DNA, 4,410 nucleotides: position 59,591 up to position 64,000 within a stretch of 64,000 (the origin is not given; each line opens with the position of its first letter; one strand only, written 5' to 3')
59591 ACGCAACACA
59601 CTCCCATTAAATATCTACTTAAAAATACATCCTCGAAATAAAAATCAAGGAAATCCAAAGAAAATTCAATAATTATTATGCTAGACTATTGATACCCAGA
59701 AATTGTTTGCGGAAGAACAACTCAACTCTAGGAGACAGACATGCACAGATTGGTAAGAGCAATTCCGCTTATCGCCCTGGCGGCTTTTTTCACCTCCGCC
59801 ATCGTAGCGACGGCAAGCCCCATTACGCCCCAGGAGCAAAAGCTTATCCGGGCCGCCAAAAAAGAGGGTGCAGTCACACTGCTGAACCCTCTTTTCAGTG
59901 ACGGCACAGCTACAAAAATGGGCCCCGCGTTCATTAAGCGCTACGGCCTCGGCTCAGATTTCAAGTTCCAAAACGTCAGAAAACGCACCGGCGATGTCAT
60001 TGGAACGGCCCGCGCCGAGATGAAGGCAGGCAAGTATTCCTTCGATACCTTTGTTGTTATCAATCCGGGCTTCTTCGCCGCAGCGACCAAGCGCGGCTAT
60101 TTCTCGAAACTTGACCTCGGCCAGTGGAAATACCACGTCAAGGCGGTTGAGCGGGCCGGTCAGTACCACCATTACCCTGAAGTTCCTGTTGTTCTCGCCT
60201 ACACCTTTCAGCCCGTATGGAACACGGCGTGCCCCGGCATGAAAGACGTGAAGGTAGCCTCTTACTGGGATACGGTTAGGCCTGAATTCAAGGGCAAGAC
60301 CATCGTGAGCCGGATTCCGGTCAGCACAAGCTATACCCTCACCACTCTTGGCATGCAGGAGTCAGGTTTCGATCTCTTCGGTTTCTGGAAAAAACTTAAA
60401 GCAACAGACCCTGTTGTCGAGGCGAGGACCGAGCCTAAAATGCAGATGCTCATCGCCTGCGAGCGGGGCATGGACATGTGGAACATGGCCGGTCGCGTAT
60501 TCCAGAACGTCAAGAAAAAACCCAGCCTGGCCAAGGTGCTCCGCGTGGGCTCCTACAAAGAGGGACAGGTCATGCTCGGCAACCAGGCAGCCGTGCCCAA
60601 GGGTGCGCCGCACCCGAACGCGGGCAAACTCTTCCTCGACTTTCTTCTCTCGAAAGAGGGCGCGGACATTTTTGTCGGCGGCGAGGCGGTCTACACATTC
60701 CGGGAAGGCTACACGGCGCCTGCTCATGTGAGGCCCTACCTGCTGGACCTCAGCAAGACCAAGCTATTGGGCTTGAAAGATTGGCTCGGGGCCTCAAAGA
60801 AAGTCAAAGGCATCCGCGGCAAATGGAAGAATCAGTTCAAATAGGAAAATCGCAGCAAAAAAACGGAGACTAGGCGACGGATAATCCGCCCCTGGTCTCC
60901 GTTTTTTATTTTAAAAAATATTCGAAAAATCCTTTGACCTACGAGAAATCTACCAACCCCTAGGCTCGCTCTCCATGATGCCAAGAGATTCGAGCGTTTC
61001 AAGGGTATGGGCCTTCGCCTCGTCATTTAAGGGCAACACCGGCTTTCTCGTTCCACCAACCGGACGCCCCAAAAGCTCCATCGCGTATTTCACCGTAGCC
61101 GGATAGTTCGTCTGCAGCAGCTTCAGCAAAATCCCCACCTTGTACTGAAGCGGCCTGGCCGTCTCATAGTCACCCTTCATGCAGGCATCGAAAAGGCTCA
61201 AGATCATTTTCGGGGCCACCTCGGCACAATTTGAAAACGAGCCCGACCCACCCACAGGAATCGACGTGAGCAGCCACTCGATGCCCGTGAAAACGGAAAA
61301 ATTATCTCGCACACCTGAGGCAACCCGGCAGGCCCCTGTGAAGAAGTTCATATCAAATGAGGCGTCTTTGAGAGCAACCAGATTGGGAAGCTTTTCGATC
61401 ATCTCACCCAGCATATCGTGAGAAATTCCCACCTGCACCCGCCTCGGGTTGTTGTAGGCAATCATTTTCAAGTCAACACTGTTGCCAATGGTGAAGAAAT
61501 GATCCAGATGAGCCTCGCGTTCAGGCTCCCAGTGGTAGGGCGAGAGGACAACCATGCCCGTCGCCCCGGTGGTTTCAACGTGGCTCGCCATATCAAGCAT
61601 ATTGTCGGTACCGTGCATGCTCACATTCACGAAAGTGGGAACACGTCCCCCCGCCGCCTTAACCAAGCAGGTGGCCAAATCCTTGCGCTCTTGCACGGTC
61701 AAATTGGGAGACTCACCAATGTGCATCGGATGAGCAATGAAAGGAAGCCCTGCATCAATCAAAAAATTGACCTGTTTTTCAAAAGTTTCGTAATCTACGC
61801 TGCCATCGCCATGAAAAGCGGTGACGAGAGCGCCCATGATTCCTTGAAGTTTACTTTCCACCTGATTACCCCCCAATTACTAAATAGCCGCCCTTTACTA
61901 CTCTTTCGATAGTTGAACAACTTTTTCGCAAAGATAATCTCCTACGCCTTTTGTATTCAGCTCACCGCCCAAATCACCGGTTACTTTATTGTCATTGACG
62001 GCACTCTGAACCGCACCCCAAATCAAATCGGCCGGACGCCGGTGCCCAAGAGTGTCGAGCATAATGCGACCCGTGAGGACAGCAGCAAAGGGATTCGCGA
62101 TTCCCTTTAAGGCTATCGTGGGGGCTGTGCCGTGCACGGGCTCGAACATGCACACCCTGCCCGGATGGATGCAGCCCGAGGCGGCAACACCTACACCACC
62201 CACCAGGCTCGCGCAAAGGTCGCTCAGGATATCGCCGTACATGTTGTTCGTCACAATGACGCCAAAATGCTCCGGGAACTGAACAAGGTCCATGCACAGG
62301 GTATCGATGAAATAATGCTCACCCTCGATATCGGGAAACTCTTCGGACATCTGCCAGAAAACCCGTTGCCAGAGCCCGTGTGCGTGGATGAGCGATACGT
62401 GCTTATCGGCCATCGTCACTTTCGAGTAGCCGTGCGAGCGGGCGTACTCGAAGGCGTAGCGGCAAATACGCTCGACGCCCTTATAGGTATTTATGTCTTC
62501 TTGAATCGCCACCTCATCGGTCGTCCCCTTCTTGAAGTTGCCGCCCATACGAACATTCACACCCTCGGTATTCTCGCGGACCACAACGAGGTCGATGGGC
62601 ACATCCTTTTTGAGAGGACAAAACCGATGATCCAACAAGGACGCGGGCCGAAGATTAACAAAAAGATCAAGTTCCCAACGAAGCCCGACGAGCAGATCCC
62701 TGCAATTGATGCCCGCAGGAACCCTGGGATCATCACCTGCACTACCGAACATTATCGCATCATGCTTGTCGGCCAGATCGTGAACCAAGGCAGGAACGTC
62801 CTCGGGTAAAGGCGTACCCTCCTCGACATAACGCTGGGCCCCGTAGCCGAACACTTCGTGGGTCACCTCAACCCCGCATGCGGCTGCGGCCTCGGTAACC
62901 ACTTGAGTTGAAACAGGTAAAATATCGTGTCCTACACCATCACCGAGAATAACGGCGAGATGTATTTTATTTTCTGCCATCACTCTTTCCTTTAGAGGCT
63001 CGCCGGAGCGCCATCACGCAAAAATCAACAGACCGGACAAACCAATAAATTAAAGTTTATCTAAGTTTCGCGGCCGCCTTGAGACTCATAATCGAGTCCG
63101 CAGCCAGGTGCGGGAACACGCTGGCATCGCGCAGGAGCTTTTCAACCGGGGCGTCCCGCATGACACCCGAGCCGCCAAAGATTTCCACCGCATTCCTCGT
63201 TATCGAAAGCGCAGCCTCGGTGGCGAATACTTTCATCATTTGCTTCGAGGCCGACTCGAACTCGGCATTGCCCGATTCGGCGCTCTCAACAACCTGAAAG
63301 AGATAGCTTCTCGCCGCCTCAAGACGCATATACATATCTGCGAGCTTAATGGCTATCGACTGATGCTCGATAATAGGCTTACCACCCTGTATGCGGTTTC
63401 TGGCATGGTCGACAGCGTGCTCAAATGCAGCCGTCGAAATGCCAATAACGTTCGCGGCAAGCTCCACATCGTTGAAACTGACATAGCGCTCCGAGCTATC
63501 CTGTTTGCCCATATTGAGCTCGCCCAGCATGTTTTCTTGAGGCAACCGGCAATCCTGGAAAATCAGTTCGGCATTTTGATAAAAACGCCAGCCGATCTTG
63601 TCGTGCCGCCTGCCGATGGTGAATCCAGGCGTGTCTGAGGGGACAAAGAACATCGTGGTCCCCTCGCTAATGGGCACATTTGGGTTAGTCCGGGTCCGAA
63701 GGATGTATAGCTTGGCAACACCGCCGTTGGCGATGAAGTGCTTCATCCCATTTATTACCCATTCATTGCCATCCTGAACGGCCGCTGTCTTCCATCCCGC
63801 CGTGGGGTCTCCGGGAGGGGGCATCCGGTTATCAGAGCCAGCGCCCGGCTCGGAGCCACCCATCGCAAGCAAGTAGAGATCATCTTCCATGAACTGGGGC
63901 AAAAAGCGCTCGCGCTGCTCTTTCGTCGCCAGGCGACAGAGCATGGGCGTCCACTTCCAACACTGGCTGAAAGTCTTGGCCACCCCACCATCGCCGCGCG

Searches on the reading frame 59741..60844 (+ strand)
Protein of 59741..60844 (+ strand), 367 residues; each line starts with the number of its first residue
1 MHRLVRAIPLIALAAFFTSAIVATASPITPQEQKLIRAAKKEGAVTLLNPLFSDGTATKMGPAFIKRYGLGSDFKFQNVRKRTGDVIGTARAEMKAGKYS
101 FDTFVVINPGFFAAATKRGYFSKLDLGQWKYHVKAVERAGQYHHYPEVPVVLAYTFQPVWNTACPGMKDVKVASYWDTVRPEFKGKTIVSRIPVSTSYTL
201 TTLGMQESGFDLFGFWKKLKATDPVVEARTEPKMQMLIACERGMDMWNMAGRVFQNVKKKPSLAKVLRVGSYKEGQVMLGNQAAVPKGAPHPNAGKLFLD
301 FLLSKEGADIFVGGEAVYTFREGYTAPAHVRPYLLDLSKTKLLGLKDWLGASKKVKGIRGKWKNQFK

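Call 50: search_protein_families(library=pfam, proteins=[window:59741-60844:+], max_evalue=0.00001)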
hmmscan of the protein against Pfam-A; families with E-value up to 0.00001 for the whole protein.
window:59741-60844:+ (367 aa): 2 families
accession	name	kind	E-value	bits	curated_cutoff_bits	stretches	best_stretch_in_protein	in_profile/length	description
PF13416.11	SBP_bac_8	-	2.4e-07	31.3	27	1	68-326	6-267/279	Bacterial extracellular solute-binding protein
PF13531.11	SBP_bac_11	-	3.1e-06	27.6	25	1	88-311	36-221/227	Bacterial extracellular solute-binding protein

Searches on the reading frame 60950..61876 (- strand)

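Call 50: search_protein_families(library=pfam, proteins=[window:60950-61876:-], max_evalue=0.00001)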
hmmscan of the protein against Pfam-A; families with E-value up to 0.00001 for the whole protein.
window:60950-61876:- (308 aa): 1 family
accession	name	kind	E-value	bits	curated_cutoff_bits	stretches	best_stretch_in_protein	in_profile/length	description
PF00701.28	DHDPS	-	3e-50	171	22.1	1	10-296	2-287/289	Dihydrodipicolinate synthetase family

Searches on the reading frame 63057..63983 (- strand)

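Call 50: search_protein_families(library=pfam, proteins=[window:63057-63983:-], max_evalue=0.00001)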
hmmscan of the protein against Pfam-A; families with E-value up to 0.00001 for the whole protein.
window:63057-63983:- (308 aa): 3 families
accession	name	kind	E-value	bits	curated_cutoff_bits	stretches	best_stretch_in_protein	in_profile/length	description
PF00441.29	Acyl-CoA_dh_1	-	1.5e-29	103.5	22.4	1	175-290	18-131/150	Acyl-CoA dehydrogenase, C-terminal domain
PF08028.16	Acyl-CoA_dh_2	-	7.5e-21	75.3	22.7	1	175-289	3-125/134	Acyl-CoA dehydrogenase, C-terminal domain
PF02770.24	Acyl-CoA_dh_M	-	7.6e-21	74.5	33.3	1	40-145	1-97/97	Acyl-CoA dehydrogenase, middle domain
